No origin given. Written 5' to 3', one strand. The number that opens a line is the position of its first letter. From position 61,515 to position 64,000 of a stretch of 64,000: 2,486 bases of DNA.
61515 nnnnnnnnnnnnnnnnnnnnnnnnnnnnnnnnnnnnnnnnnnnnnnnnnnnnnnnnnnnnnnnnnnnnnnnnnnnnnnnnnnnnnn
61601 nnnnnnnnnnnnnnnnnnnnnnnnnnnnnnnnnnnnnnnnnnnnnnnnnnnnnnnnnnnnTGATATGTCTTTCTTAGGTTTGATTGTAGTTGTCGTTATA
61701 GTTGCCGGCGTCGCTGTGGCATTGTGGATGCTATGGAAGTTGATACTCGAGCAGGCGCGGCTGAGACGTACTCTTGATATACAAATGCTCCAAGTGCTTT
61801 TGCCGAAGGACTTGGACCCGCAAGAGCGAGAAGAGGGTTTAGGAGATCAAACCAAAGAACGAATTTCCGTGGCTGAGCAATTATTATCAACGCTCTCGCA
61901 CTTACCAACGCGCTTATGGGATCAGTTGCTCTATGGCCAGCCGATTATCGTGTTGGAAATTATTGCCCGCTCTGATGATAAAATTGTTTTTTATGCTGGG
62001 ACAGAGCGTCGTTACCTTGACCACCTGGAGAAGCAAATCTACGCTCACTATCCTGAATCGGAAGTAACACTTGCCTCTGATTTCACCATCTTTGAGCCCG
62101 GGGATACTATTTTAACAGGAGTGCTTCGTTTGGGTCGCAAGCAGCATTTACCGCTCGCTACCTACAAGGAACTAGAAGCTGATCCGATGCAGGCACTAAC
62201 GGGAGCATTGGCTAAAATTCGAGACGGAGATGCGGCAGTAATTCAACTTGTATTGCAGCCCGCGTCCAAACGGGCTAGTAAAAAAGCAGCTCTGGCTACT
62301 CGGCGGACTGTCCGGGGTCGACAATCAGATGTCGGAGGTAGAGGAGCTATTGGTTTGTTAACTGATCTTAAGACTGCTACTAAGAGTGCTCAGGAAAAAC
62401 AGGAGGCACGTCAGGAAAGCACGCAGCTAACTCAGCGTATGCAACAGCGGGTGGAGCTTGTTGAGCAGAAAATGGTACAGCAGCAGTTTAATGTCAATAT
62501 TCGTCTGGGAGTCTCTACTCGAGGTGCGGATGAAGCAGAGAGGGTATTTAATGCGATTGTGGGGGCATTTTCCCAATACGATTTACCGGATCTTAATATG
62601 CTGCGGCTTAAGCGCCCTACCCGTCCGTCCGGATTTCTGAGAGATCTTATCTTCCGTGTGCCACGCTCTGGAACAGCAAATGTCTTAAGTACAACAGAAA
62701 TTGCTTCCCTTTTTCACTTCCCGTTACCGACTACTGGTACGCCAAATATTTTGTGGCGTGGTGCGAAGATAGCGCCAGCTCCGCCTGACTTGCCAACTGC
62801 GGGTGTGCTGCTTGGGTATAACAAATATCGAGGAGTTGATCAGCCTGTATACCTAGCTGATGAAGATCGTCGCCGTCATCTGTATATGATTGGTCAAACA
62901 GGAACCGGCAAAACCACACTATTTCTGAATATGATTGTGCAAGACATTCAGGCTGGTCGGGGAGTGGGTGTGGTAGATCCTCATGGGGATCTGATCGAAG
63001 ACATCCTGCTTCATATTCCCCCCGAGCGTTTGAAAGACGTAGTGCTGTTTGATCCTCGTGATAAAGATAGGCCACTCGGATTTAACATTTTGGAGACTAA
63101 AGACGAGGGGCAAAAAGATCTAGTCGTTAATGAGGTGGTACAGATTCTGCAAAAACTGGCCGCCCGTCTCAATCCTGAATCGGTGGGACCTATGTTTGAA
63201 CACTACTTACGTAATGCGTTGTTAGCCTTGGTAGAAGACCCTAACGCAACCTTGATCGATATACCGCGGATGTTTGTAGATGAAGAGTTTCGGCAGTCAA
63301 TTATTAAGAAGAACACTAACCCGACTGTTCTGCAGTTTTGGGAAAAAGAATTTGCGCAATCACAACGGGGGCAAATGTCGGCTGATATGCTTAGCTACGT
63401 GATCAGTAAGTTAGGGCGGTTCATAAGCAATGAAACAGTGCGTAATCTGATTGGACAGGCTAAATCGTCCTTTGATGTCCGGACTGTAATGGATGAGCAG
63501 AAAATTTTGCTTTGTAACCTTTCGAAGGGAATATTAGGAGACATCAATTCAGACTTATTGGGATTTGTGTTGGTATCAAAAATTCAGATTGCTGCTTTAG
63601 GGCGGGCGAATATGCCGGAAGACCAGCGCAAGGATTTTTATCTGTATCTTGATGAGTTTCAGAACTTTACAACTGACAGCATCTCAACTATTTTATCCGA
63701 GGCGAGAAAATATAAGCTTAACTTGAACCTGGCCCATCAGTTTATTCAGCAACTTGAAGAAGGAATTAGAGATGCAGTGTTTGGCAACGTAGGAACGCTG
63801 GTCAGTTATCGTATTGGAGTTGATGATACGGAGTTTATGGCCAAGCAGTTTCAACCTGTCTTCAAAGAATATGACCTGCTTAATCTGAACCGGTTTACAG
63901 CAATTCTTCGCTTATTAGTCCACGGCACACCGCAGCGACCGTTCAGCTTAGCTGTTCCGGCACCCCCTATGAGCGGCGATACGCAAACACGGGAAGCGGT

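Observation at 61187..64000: Coupling-protein-like ATPase (VirD4/TraD-like) missed by the ORF track, lying 40 kb from the VirB4 locus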

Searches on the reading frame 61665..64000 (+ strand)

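Call 6: search_protein_families(library=pfam, proteins=[window:61665-64000:+], max_evalue=1)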
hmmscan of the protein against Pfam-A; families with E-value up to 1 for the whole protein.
window:61665-64000:+ (778 aa): 14 families
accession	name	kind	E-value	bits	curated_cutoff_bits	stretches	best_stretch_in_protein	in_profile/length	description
PF02534.20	T4SS-DNA_transf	-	4.6e-07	29.5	20.1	1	402-700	44-347/468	Type IV secretory system Conjugative DNA transfer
PF10412.15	TrwB_AAD_bind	-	7.6e-07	28.8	20.5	1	401-699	13-288/387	Type IV secretion-system coupling protein DNA-binding domain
PF12696.13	TraG-D_C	-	0.00013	22.3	22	1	658-722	2-69/126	TraM recognition site of TraD and TraG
PF01935.23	DUF87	-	0.0006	20.4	23.2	1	392-445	11-66/220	Helicase HerA, central domain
PF13401.12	AAA_22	-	0.0029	18.3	27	1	402-467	4-33/130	AAA domain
PF25199.1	nSTAND_NTPase5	-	0.0042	17.4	34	1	398-465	36-105/145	Novel STAND NTPase 5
PF00270.35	DEAD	-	0.01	16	26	1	404-448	15-62/167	DEAD/DEAH box helicase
PF01580.24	FtsK_SpoIIIE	-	0.021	14.7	24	0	392-425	28-61/221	FtsK/SpoIIIE family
PF00005.33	ABC_tran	-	0.027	15.5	25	1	405-430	13-37/137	ABC transporter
PF20720.3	nSTAND3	-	0.027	14.6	27.2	1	403-463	17-72/155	Novel STAND NTPase 3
PF24389.1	ORC-CDC6-like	-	0.063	12.4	27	1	395-423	24-52/571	ORC-CDC6-like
PF05872.18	HerA_C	-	0.11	11.6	22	1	392-443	10-61/502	Helicase HerA-like C-terminal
PF04851.21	ResIII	-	0.14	12.5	22.5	1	401-447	21-69/164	Type III restriction enzyme, res subunit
PF06424.17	PRP1_N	-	0.16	12.8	22.4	1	225-298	10-83/144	PRP1 splicing factor, N-terminal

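Call 7: search_protein_families(library=ncbifam, proteins=[window:61665-64000:+], max_evalue=1)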
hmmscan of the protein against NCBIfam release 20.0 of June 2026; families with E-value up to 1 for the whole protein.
window:61665-64000:+ (778 aa): 12 families
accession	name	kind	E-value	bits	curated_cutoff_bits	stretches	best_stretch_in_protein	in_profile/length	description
TIGR03743.1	SXT_TraD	subfamily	2.6e-12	46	366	2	386-442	155-214/636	conjugative transfer system coupling protein TraD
NF045973.1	conju_CD1115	equivalog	7.1e-11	41.6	250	1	390-718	11-358/442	VirD4-like conjugal transfer protein, CD1115 family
NF041447.1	TrbC_conju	equivalog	3.6e-08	32.3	800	1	378-439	103-165/685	F-type conjugative transfer protein TrbC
TIGR03754.1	conj_TOL_TraD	equivalog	1.2e-07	30.7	647.55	1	391-443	168-220/643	type IV conjugative transfer system coupling protein TraD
NF053655.1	CedD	equivalog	0.00031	19.5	600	1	389-484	207-290/527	DNA-translocating ATPase CedD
TIGR00929.1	VirB4_CagE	subfamily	0.0022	16.3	643.1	1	635-730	622-714/792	VirB4 family type IV secretion/conjugal transfer ATPase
NF004071.0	PRK05580.2-3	equivalog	0.0058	14.6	1105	0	206-302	155-247/735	primosomal protein N'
NF004070.0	PRK05580.2-2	equivalog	0.0092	14.1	921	0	184-300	131-240/729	primosomal protein N'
NF045975.1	VirB4_plasma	equivalog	0.019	12.6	590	1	407-440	519-552/894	Mbov_0397 family ICE element conjugal transfer ATPase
TIGR03880.1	KaiC_arch_3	hypoth_equivalog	0.041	13.4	249.45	1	407-432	20-45/224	KaiC domain-containing protein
NF000355.4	ribo_prot_ABC_F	equivalog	0.058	12.2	380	1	405-433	30-57/499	ribosomal protection-like ABC-F family protein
NF002917.0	PRK03537.1-3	equivalog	0.081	12.1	264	1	235-291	86-139/267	molybdate ABC transporter substrate-binding protein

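Call 10: find_homologous_proteins(query=window:61665-64000:+, max_evalue=0.00001)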
Query window:61665-64000:+ (778 aa): 1931 proteins with E <= 0.00001 among 8000 candidates; the best 120 are listed.
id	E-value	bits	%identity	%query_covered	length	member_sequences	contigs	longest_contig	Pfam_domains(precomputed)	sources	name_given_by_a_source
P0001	0.0e+0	1725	100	100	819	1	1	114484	PF26449.1,PF10412.16,PF02534.21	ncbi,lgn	ncbi:MAG: type IV secretory system conjugative DNA transfer family protein [Candidatus Andersenbacte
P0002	0.0e+0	1524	86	100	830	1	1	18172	PF26449.1,PF10412.16,PF01935.24,PF02534.21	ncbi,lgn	ncbi:MAG: type IV secretory system conjugative DNA transfer family protein [Candidatus Andersenbacte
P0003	0.0e+0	1472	83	100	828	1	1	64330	PF26449.1,PF10412.16,PF02534.21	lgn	-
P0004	0.0e+0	1322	75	100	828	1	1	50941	PF26449.1,PF10412.16,PF02534.21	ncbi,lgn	-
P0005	0.0e+0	1312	73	100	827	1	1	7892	PF26449.1,PF10412.16,PF01935.24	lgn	-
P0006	0.0e+0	1302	74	100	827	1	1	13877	PF26449.1,PF10412.16,PF02534.21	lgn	-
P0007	0.0e+0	1285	73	99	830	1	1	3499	PF26449.1,PF10412.16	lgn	-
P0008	0.0e+0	1284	73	100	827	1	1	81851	PF26449.1,PF10412.16,PF02534.21,PF12696.14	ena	-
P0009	0.0e+0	1281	73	100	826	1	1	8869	PF26449.1,PF10412.16,PF02534.21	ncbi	-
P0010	0.0e+0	1276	74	100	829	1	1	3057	PF26449.1,PF10412.16,PF02534.21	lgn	-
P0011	0.0e+0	1274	73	100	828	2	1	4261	PF26449.1,PF10412.16,PF02534.21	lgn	-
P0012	0.0e+0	1274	73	97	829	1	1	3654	PF26449.1,PF10412.16,PF02534.21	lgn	-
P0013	0.0e+0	1272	73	100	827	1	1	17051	PF26449.1,PF10412.16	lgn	-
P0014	0.0e+0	1271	72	100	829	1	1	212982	PF26449.1,PF10412.16,PF01935.24,PF02534.21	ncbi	-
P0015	0.0e+0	1270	72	100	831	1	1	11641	PF26449.1,PF10412.16,PF02534.21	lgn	-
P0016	0.0e+0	1269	74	98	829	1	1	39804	PF26449.1,PF10412.16,PF02534.21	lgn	-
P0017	0.0e+0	1264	73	99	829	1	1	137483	PF26449.1,PF10412.16,PF02534.21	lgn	-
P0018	0.0e+0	1264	72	100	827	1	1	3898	PF26449.1,PF10412.16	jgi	jgi:hypothetical protein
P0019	0.0e+0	1259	73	98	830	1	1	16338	PF26449.1,PF10412.16,PF02534.21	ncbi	-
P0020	0.0e+0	1257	73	98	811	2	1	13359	PF26449.1,PF10412.16,PF02534.21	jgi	-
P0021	0.0e+0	1253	73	98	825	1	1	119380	PF26449.1,PF10412.16,PF02534.21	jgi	jgi:hypothetical protein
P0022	0.0e+0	1253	73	97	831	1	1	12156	PF26449.1,PF10412.16,PF01935.24,PF02534.21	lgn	-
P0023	0.0e+0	1249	71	100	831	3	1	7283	PF26449.1,PF10412.16,PF02534.21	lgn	-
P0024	0.0e+0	1249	72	100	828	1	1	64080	PF26449.1,PF10412.16,PF01935.24,PF02534.21,PF12696.14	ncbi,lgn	-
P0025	0.0e+0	1244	72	98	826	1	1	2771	PF26449.1,PF10412.16,PF02534.21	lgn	-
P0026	0.0e+0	1244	72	100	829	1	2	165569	PF26449.1,PF10412.16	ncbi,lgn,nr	ncbi:MAG: type IV secretory system conjugative DNA transfer family protein [Candidatus Andersenbacte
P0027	0.0e+0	1241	72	100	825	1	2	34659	PF26449.1,PF10412.16,PF02534.21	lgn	-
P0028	0.0e+0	1240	71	98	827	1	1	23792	PF26449.1,PF10412.16,PF01935.24,PF02534.21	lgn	-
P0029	0.0e+0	1239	72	100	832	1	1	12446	PF26449.1,PF10412.16,PF02534.21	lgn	-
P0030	0.0e+0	1239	73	97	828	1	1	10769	PF26449.1,PF10412.16,PF02534.21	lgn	-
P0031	0.0e+0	1238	71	99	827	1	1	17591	PF26449.1,PF10412.16,PF02534.21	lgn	-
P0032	0.0e+0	1238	71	100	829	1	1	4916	PF26449.1,PF10412.16,PF02534.21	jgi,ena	-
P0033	0.0e+0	1235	71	100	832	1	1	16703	PF26449.1,PF10412.16,PF02534.21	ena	-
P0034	0.0e+0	1235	70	100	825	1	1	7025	PF26449.1,PF10412.16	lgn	-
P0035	0.0e+0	1234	71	100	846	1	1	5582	PF26449.1,PF10412.16,PF02534.21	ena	-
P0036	0.0e+0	1233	72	100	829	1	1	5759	PF26449.1,PF10412.16,PF02534.21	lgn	-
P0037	0.0e+0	1233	70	100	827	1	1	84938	PF26449.1,PF10412.16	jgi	jgi:hypothetical protein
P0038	0.0e+0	1230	72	97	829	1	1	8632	PF26449.1,PF10412.16,PF01935.24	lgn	-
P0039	0.0e+0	1226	70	99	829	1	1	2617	PF26449.1,PF10412.16,PF02534.21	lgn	-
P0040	0.0e+0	1223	69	100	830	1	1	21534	PF26449.1,PF10412.16,PF01935.24,PF02534.21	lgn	-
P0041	0.0e+0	1221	72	97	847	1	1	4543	PF26449.1,PF10412.16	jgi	-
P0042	0.0e+0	1218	68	100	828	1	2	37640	PF26449.1,PF10412.16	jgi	-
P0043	0.0e+0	1215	70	97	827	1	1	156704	PF26449.1,PF10412.16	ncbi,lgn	-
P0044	0.0e+0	1214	71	98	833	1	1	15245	PF26449.1,PF10412.16,PF02534.21,PF12696.14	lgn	-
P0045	0.0e+0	1214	70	97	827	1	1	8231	PF26449.1,PF10412.16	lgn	-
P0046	0.0e+0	1214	72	96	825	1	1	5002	PF26449.1,PF10412.16,PF02534.21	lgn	-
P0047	0.0e+0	1213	71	98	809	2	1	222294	PF26449.1,PF10412.16,PF02534.21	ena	-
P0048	0.0e+0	1212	68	99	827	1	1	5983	PF26449.1,PF10412.16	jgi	jgi:hypothetical protein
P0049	0.0e+0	1210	70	100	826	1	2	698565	PF26449.1,PF10412.16,PF02534.21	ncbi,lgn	-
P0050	0.0e+0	1210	69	100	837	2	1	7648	PF26449.1,PF10412.16,PF02534.21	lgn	-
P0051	0.0e+0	1206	69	99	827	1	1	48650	PF26449.1,PF10412.16,PF01935.24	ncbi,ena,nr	ncbi:MAG: type IV secretion system DNA-binding domain-containing protein [bacterium]|nr:type IV secr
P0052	0.0e+0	1205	72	97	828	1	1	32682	PF26449.1,PF10412.16,PF02534.21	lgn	-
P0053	0.0e+0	1203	70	100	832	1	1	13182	PF26449.1,PF10412.16,PF02534.21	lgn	-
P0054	0.0e+0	1203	71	99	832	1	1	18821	PF26449.1,PF10412.16,PF01935.24,PF02534.21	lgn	-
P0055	0.0e+0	1202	68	100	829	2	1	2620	PF26449.1,PF10412.16,PF02534.21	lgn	-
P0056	0.0e+0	1202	68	100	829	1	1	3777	PF26449.1,PF10412.16,PF02534.21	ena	-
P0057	0.0e+0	1202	68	100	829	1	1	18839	PF26449.1,PF10412.16,PF13401.13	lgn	-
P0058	0.0e+0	1201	71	97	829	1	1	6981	PF26449.1,PF10412.16,PF02534.21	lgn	-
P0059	0.0e+0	1201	69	99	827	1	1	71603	PF26449.1,PF10412.16,PF02534.21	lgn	-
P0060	0.0e+0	1201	68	100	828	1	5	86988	PF26449.1,PF10412.16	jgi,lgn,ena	jgi:hypothetical protein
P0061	0.0e+0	1200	69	99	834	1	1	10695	PF26449.1,PF10412.16,PF01935.24,PF02534.21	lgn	-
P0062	0.0e+0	1200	69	97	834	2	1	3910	PF26449.1,PF10412.16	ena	-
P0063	0.0e+0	1197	71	98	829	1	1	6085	PF26449.1,PF10412.16,PF02534.21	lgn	-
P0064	0.0e+0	1197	70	96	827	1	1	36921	PF26449.1,PF10412.16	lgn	-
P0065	0.0e+0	1195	71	98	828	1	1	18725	PF26449.1,PF10412.16,PF02534.21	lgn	-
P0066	0.0e+0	1195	70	99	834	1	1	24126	PF26449.1,PF10412.16,PF01935.24,PF02534.21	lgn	-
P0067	0.0e+0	1194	68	99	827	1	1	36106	PF26449.1,PF10412.16,PF01935.24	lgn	-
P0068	0.0e+0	1190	69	97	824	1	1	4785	PF26449.1,PF10412.16,PF02534.21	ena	-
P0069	0.0e+0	1189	68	100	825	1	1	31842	PF26449.1,PF10412.16,PF02534.21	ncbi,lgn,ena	-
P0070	0.0e+0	1189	72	95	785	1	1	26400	PF26449.1,PF10412.16,PF02534.21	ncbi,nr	ncbi:hypothetical protein CL628_00170, partial [bacterium]|nr:hypothetical protein [bacterium]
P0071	0.0e+0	1189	68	100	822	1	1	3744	PF26449.1,PF10412.16,PF02534.21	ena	-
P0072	0.0e+0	1189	68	100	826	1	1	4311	PF26449.1,PF10412.16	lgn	-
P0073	0.0e+0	1187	69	99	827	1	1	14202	PF26449.1,PF10412.16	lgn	-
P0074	0.0e+0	1185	68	100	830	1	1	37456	PF26449.1,PF10412.16,PF01935.24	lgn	-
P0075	0.0e+0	1185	68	100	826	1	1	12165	PF26449.1,PF10412.16,PF02534.21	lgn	-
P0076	0.0e+0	1184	68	100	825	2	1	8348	PF26449.1,PF10412.16,PF02534.21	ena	-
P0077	0.0e+0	1182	69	100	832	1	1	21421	PF26449.1,PF10412.16,PF02534.21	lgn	-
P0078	0.0e+0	1180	67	98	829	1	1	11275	PF26449.1,PF10412.16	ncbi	-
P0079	0.0e+0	1179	68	97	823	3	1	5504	PF26449.1,PF10412.16,PF02534.21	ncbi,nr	ncbi:type IV secretion system DNA-binding domain-containing protein [Patescibacteria group bacterium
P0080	0.0e+0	1176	67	99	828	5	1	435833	PF26449.1,PF10412.16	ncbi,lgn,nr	ncbi:MAG: type IV secretion system DNA-binding domain-containing protein [Candidatus Andersenbacteri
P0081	0.0e+0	1175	67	100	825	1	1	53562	PF26449.1,PF10412.16,PF01935.24,PF02534.21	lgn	-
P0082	0.0e+0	1174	67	99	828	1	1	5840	PF26449.1,PF10412.16,PF02534.21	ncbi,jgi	-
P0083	0.0e+0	1172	68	100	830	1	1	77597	PF26449.1,PF10412.16,PF02534.21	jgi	jgi:hypothetical protein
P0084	0.0e+0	1172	68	100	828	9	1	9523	PF26449.1,PF10412.16,PF02534.21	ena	-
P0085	0.0e+0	1171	68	99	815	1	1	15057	PF26449.1,PF10412.16,PF01935.24,PF02534.21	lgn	-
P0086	0.0e+0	1169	68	100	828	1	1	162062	PF26449.1,PF10412.16,PF01935.24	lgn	-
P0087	0.0e+0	1168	69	97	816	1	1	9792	PF26449.1,PF10412.16,PF01935.24,PF02534.21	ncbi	-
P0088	0.0e+0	1168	68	100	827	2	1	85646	PF26449.1,PF10412.16,PF01935.24,PF02534.21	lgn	-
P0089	0.0e+0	1166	77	86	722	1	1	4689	PF26449.1,PF10412.16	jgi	-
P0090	0.0e+0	1165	69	97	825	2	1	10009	PF26449.1,PF10412.16,PF02534.21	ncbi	-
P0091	0.0e+0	1165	68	100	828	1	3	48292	PF26449.1,PF10412.16,PF02534.21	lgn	-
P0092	0.0e+0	1165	67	98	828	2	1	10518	PF26449.1,PF10412.16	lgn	-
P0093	0.0e+0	1164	67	100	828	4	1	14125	PF26449.1,PF10412.16,PF02534.21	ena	-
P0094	0.0e+0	1162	68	98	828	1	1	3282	PF26449.1,PF10412.16,PF02534.21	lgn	-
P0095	0.0e+0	1162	68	97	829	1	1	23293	PF26449.1,PF02534.21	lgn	-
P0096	0.0e+0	1162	67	100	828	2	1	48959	PF26449.1,PF10412.16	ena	-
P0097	0.0e+0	1160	68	97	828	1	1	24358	PF26449.1,PF10412.16,PF02534.21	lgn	-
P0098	0.0e+0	1159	68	98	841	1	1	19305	PF26449.1,PF10412.16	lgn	-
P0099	0.0e+0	1158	66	100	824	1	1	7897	PF26449.1,PF10412.16,PF01935.24,PF02534.21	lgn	-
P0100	0.0e+0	1156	67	99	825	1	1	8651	PF26449.1,PF10412.16,PF01935.24,PF02534.21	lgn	-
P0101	0.0e+0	1156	68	99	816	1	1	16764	PF26449.1,PF10412.16,PF02534.21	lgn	-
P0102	0.0e+0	1155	66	100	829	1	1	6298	PF26449.1,PF10412.16,PF02534.21,PF12696.14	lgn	-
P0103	0.0e+0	1152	67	99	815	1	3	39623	PF26449.1,PF10412.16,PF01935.24,PF02534.21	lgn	-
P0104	0.0e+0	1151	68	99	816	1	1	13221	PF26449.1,PF10412.16,PF01935.24,PF02534.21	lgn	-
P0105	0.0e+0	1144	67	99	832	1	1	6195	PF26449.1,PF10412.16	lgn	-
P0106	0.0e+0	1143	66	99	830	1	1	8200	PF26449.1,PF10412.16,PF02534.21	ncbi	-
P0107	0.0e+0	1141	67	97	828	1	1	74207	PF26449.1,PF10412.16,PF02534.21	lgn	-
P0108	0.0e+0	1138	67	100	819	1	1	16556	PF26449.1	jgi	jgi:hypothetical protein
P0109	0.0e+0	1130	65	100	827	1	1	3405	PF26449.1,PF10412.16,PF01935.24,PF02534.21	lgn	-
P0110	0.0e+0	1125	68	94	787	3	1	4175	PF26449.1,PF10412.16,PF25199.2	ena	-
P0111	0.0e+0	1123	67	96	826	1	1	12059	PF26449.1,PF10412.16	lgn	-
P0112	0.0e+0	1119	66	97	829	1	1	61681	PF26449.1,PF10412.16,PF01935.24,PF02534.21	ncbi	-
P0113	0.0e+0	1113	64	100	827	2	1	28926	PF26449.1,PF10412.16,PF02534.21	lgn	-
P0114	0.0e+0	1110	65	100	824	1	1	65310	PF26449.1,PF10412.16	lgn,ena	-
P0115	0.0e+0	1110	65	99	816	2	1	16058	PF26449.1,PF10412.16,PF01935.24,PF02534.21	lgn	-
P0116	0.0e+0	1096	66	97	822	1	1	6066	PF26449.1,PF10412.16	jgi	jgi:hypothetical protein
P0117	0.0e+0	1087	69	89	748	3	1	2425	PF26449.1,PF10412.16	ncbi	ncbi:MAG: type IV secretion system DNA-binding domain-containing protein, partial [Candidatus Anders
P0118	0.0e+0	1073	64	100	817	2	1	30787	PF26449.1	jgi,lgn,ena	-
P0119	0.0e+0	1031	69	85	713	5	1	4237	PF26449.1,PF10412.16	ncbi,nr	ncbi:MAG TPA: type IV secretion system DNA-binding domain-containing protein, partial [Candidatus An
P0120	1.7e-277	941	68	79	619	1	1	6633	PF26449.1,PF10412.16,PF01935.24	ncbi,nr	ncbi:MAG: type IV secretion system DNA-binding domain-containing protein [Candidatus Andersenbacteri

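Call 11: find_encoding_contigs(protein=P0001, flank=10000, max_places=3)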
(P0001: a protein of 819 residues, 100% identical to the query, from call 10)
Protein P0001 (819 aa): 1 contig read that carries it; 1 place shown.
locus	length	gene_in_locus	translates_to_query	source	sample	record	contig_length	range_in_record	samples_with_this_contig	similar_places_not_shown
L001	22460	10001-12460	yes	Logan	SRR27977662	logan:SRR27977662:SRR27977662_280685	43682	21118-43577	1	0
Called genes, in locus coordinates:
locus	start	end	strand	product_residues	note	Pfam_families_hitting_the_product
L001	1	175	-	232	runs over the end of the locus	PF00285:Citrate_synt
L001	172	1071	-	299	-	PF02629:CoA_binding, PF00549:Ligase_CoA, PF13607:Succ_CoA_lig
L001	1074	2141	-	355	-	PF08442:ATP-grasp_2, PF16114:Citrate_bind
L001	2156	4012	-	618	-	PF13522:GATase_6, PF13537:GATase_7, PF01380:SIS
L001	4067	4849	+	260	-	PF02673:BacA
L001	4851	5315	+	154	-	PF02367:TsaE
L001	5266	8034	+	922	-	PF02739:5_3_exonuc_N, PF01367:5_3_exonuc, PF01612:DNA_pol_A_exo1, PF22619:DNA_polI_exo1, PF00476:DNA_pol_A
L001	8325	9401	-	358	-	PF00188:CAP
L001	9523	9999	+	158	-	-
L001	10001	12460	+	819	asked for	PF26449:DUF8128, PF02534:T4SS-DNA_transf (weak), PF10412:TrwB_AAD_bind (weak)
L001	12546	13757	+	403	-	PF11258:DUF3048, PF17479:DUF3048_C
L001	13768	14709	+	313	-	PF21694:DNA_pol3_delta_C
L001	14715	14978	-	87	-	PF01649:Ribosomal_S20p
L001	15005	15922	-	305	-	PF01509:TruB_N, PF16198:TruB_C_2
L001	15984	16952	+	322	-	PF01370:Epimerase, PF04321:RmlD_sub_bind, PF16363:GDP_Man_Dehyd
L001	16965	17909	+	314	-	PF01073:3Beta_HSD, PF01370:Epimerase, PF02719:Polysacc_synt_2 (faint), PF04321:RmlD_sub_bind, PF16363:GDP_Man_Dehyd, PF07993:NAD_binding_4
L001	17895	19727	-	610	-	-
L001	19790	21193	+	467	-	PF23023:Anti-Pycsar_Apyc1 (faint), PF00753:Lactamase_B, PF12706:Lactamase_B_2 (weak), PF16661:Lactamase_B_6, PF10996:Beta-Casp, PF07521:RMMBL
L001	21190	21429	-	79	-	-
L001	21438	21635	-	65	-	-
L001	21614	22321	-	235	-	PF00702:Hydrolase, PF13419:HAD_2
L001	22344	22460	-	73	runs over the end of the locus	?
